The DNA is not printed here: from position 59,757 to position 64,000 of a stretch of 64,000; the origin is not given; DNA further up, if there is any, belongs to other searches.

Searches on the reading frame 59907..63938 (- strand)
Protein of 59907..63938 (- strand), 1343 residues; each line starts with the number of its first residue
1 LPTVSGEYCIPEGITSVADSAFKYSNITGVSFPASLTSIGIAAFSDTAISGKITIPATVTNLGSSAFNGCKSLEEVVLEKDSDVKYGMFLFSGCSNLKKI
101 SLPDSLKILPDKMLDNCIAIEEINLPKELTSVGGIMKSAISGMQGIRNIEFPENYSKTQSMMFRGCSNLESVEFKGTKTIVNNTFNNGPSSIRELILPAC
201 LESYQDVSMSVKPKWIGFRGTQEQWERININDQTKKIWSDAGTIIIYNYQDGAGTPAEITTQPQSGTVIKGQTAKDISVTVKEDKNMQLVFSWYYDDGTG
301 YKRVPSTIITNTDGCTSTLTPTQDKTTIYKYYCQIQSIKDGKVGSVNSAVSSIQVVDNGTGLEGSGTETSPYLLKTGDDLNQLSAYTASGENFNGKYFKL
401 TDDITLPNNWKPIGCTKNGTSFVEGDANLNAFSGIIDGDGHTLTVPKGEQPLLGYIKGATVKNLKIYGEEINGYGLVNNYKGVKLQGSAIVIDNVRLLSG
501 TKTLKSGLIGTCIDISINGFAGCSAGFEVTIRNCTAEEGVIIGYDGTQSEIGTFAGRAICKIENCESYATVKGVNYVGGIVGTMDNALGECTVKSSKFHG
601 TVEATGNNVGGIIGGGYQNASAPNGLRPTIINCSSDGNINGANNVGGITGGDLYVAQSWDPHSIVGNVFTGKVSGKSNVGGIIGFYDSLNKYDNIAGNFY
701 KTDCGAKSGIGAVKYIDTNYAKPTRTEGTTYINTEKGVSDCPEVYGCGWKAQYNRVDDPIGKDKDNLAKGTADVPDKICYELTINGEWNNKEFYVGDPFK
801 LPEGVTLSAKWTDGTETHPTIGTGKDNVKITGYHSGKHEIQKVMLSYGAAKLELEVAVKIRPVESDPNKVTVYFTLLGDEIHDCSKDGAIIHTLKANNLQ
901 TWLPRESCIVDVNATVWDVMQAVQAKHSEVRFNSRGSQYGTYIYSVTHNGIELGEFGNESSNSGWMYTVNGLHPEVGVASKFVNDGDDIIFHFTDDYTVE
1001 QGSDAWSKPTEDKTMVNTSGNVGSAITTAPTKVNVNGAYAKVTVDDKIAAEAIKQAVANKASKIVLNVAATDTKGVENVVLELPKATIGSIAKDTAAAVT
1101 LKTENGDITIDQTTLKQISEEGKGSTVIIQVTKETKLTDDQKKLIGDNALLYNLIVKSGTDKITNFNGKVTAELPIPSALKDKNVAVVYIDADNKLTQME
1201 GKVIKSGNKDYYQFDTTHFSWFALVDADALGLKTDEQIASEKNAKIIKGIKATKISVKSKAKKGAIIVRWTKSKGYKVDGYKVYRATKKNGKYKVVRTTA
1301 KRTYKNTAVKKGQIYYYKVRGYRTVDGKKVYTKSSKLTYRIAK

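Call 62: search_protein_families(library=pfam, proteins=[window:59907-63938:-], max_evalue=0.000001)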
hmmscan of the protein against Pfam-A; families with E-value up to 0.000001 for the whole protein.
window:59907-63938:- (1343 aa): 2 families
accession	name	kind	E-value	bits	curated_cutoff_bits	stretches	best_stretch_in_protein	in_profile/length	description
PF13306.12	LRR_5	-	5.9e-39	133.3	27.7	2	15-133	1-116/127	BspA type Leucine rich repeat region (6 copies)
PF14478.12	DUF4430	-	1.7e-10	41.6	23.8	1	914-994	2-71/72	Domain of unknown function (DUF4430)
